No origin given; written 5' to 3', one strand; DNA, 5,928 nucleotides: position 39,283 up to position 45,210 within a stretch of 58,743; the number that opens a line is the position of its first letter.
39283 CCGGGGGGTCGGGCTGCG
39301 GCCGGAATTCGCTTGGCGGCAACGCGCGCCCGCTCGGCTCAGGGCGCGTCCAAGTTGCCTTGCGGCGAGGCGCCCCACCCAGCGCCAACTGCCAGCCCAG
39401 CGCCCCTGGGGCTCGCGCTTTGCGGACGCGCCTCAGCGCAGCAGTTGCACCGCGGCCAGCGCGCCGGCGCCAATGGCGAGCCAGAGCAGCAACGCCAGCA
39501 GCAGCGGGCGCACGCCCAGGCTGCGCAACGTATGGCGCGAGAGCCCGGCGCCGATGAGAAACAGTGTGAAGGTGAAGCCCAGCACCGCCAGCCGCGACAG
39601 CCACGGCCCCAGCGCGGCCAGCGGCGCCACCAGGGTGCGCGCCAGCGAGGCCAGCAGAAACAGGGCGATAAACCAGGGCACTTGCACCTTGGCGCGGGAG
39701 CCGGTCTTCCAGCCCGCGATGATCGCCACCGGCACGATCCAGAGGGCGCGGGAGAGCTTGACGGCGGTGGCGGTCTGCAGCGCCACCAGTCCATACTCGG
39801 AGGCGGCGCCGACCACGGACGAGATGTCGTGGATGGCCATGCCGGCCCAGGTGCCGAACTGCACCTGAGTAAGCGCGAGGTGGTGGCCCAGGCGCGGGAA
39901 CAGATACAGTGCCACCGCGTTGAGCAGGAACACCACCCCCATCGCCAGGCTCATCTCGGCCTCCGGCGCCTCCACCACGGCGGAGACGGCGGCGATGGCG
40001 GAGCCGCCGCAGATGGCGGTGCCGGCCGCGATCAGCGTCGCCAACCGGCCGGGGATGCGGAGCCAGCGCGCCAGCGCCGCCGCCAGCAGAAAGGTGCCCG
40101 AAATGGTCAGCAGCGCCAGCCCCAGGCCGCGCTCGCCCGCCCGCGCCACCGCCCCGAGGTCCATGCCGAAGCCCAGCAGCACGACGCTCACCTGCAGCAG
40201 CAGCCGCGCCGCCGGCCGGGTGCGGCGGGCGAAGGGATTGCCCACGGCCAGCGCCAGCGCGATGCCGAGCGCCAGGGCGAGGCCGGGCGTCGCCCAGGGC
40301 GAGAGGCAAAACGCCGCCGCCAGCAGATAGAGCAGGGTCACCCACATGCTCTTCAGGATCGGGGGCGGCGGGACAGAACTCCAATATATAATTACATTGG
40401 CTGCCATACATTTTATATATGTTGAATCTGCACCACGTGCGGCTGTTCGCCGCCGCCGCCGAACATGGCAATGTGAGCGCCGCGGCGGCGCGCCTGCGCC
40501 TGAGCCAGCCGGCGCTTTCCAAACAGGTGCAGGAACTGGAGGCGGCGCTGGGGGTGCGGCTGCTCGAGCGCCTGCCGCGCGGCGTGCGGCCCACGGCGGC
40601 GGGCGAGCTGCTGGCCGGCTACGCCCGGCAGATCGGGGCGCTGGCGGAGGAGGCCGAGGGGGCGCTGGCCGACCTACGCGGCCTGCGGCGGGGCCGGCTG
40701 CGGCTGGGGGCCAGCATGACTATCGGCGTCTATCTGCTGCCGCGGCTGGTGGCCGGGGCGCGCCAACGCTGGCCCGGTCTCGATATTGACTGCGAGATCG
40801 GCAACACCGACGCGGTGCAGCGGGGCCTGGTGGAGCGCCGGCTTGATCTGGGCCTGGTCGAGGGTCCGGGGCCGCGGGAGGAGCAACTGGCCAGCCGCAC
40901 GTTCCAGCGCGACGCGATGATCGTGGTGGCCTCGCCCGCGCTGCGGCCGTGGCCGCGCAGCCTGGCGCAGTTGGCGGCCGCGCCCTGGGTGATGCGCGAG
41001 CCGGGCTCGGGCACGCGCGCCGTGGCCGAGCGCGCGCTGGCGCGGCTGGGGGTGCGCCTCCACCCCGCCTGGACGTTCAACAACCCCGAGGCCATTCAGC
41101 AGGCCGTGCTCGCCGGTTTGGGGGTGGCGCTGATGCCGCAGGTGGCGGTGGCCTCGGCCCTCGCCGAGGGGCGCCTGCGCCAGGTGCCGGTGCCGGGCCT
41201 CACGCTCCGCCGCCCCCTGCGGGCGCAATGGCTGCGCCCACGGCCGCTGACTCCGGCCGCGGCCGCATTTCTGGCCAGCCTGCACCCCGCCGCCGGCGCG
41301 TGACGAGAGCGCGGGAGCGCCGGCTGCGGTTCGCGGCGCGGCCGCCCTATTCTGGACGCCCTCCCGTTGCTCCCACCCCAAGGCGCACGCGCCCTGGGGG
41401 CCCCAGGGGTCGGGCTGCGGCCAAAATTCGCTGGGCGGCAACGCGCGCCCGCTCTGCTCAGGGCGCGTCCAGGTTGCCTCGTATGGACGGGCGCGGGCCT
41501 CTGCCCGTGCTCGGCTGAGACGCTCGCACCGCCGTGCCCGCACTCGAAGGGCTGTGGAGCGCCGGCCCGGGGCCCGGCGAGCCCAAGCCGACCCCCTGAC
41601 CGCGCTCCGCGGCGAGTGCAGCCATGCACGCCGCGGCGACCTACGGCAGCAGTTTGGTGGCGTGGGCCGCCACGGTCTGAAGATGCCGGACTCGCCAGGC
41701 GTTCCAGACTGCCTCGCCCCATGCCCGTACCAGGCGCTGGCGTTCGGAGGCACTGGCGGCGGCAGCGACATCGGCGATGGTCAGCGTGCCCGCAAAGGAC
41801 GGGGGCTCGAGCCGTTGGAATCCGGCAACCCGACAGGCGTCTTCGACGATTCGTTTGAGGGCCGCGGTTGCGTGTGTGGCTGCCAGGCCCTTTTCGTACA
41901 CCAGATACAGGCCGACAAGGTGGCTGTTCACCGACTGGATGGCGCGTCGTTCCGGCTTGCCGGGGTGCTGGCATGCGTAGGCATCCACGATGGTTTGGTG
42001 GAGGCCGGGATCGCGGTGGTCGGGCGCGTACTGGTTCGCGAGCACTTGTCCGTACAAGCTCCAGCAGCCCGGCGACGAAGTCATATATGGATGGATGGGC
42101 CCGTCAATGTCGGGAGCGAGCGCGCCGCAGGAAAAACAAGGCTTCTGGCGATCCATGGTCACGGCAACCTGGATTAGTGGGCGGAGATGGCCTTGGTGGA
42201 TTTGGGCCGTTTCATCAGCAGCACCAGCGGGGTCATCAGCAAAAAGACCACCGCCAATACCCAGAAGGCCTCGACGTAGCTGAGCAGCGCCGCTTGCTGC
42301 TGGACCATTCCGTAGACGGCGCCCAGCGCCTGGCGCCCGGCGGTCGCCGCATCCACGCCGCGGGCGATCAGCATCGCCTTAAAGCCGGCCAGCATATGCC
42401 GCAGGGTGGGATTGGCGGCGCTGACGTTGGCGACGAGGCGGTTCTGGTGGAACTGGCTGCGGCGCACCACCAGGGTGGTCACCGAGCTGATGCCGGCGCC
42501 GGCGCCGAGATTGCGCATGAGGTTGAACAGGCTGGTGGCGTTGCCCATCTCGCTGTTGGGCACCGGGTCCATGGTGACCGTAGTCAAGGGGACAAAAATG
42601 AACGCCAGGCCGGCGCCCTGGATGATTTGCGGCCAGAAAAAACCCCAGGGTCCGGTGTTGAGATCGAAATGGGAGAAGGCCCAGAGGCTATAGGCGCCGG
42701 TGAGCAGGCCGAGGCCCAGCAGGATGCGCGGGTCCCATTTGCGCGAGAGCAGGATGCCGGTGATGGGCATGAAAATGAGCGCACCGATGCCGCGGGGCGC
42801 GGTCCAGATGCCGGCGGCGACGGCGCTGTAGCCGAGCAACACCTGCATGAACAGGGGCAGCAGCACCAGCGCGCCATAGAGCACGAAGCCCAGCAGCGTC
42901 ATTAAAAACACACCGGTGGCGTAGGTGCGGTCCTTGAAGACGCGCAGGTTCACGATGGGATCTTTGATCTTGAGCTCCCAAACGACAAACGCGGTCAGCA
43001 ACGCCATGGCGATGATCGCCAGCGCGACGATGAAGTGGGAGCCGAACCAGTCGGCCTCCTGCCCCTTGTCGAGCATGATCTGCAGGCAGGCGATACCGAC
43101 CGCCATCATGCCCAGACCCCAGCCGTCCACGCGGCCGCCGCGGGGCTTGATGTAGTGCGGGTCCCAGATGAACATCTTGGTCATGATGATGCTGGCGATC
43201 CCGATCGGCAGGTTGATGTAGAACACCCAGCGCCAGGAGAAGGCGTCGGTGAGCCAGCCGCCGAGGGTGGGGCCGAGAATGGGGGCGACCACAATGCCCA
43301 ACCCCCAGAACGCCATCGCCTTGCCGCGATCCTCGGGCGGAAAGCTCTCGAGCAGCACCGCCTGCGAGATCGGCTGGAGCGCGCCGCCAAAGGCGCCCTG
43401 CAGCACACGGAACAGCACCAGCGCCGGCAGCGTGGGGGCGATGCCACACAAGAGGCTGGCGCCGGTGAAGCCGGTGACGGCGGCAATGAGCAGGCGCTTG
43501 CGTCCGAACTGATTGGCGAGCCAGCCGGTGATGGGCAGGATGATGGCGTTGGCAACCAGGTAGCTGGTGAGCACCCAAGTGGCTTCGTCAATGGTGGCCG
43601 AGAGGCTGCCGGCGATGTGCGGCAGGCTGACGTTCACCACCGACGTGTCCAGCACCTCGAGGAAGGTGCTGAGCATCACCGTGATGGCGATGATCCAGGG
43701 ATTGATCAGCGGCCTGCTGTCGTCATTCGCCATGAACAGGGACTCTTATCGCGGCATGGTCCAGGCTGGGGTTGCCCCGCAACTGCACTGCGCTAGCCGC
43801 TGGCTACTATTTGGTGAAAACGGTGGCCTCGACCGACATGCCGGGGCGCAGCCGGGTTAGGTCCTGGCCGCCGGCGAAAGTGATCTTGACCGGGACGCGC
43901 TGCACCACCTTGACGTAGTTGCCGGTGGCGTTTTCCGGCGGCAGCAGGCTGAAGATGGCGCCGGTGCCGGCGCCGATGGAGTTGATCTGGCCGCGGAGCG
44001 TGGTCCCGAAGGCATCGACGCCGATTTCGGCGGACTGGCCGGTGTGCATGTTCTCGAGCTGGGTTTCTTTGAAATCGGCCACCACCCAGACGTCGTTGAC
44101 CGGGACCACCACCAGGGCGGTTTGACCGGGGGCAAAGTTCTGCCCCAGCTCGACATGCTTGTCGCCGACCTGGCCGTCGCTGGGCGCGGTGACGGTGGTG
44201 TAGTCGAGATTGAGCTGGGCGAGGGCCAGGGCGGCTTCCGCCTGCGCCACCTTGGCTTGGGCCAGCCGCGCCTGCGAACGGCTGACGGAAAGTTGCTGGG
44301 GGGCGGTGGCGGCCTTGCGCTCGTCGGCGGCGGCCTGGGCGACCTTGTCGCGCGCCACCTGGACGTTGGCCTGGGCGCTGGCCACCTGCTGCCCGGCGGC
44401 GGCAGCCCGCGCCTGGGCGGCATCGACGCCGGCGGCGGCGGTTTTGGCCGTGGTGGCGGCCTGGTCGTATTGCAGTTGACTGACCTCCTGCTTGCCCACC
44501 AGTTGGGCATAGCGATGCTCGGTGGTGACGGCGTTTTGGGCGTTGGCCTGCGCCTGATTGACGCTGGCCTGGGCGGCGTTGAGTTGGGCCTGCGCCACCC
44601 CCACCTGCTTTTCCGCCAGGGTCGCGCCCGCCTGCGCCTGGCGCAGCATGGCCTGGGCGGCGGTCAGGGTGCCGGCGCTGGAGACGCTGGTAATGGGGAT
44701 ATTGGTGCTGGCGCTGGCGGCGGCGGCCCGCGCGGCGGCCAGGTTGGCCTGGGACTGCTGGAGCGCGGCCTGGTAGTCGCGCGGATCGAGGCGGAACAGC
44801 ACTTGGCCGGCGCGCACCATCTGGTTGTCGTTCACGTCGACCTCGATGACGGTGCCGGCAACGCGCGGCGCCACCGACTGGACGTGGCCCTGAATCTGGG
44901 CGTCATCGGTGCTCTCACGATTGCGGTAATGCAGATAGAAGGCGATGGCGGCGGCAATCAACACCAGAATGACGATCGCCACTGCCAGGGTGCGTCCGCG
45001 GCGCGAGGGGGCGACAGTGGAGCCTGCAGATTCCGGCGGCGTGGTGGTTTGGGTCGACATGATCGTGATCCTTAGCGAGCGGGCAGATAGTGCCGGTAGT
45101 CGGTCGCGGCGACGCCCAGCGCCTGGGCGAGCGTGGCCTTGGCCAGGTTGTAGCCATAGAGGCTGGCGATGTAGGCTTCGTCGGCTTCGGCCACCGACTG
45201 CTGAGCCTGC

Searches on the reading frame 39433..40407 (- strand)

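Call 19: search_protein_families(library=pfam, proteins=[window:39433-40407:-])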
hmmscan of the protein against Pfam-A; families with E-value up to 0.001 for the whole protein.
window:39433-40407:- (324 aa): 1 family
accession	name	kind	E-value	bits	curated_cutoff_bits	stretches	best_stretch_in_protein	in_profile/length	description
PF03601.19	Cons_hypoth698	-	5.5e-50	170.5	24.5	1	33-305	21-304/304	Conserved hypothetical protein 698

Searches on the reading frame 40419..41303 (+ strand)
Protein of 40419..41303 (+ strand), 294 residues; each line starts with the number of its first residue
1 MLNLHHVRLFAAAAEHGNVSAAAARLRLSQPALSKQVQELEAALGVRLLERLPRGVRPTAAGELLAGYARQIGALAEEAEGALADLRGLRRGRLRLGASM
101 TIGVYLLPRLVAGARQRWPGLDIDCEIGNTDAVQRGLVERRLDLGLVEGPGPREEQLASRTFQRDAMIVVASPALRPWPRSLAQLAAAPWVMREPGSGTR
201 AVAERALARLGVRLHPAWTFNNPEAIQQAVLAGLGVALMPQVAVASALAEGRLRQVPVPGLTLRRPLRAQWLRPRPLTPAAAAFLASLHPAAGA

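Call 19: search_protein_families(library=pfam, proteins=[window:40419-41303:+])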
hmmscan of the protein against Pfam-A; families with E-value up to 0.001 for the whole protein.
window:40419-41303:+ (294 aa): 3 families
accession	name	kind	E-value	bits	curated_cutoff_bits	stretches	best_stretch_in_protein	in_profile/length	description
PF03466.25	LysR_substrate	-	4.2e-50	170.5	28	1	88-289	2-205/209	LysR substrate binding domain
PF00126.33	HTH_1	-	8.3e-23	80.5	26.6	1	4-63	1-60/60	Bacterial regulatory helix-turn-helix protein, lysR family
PF12727.12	PBP_like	-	0.00095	18.8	27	0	180-233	84-143/193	PBP superfamily domain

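Call 56: find_encoding_contigs(protein=window:40419-41303:+, flank=10000, max_places=8)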
Protein window:40419-41303:+ (294 aa): 1 contig read that carries it; 1 place shown.
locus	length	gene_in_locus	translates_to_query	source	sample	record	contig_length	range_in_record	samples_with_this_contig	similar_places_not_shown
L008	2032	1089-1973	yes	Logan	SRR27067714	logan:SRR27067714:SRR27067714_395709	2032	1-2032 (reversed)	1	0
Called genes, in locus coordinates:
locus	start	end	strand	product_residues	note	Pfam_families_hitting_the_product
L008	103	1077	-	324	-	PF03601:Cons_hypoth698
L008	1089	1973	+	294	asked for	PF00126:HTH_1, PF03466:LysR_substrate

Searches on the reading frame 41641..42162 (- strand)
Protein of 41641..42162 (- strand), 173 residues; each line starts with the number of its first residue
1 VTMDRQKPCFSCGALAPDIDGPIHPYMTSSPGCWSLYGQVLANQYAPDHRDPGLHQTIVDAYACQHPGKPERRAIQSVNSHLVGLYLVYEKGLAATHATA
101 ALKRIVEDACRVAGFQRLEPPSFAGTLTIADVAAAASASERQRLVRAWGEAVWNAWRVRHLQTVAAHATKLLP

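Call 68: search_protein_families(library=pfam, max_evalue=0.01, proteins=[window:41641-42162:-])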
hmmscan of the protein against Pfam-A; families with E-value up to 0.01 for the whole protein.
window:41641-42162:- (173 aa): 1 family
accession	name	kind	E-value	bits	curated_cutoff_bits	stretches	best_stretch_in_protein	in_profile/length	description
PF19371.4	DUF5946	-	3.7e-35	122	28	1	8-157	2-141/141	Family of unknown function (DUF5946)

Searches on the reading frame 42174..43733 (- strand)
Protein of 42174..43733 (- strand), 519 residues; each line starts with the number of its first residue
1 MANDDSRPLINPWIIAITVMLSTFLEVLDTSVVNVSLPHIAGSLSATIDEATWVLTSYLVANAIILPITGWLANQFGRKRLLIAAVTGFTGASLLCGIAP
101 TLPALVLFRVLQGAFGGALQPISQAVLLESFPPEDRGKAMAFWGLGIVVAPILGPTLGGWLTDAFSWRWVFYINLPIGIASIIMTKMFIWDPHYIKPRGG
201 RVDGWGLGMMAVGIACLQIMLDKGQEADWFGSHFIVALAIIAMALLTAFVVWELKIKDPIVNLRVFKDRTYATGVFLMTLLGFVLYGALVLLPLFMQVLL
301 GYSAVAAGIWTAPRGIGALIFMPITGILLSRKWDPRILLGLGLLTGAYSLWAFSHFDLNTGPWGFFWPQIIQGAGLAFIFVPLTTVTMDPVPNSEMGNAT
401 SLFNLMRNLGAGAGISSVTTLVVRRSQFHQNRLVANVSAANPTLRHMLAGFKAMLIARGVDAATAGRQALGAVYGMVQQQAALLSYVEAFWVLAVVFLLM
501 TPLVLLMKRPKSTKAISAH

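Call 22: search_protein_families(library=pfam, proteins=[window:42174-43733:-])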
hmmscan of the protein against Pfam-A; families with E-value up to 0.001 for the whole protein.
window:42174-43733:- (519 aa): 2 families
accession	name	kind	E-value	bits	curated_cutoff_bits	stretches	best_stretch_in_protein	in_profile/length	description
PF07690.21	MFS_1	-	4.7e-64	216.9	33.4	1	19-414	1-346/347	Major Facilitator Superfamily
PF00083.30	Sugar_tr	-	2.3e-10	40.4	22.3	1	20-185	6-188/452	Sugar (and other) transporter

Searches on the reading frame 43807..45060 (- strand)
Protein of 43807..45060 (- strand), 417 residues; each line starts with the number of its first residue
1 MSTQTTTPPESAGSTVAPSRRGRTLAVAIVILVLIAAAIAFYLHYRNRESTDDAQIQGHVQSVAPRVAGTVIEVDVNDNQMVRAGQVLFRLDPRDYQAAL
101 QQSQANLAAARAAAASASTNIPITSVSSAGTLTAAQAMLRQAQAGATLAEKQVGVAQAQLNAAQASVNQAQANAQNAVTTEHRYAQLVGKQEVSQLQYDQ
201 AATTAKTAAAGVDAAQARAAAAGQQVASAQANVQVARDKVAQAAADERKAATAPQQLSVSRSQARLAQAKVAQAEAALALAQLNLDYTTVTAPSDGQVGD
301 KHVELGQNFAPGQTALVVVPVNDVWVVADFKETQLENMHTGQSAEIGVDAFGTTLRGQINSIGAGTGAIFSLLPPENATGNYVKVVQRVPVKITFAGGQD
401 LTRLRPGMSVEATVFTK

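Call 22: search_protein_families(library=pfam, proteins=[window:43807-45060:-])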
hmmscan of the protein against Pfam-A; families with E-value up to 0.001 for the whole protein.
window:43807-45060:- (417 aa): 4 families
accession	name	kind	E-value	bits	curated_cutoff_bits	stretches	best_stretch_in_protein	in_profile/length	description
PF16576.10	HlyD_D23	-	8.5e-19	68.1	30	1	193-362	9-184/214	Barrel-sandwich domain of CusB or HlyD membrane-fusion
PF13437.12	HlyD_3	-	7.7e-15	56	22.2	1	289-402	1-101/106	HlyD family secretion protein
PF13533.13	Biotin_lipoyl_2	-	9.4e-08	32.2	29.8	1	62-92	2-32/32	Biotin-lipoyl like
PF00364.28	Biotin_lipoyl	-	0.00057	20.1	22.1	0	66-91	48-73/73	Biotin-requiring enzyme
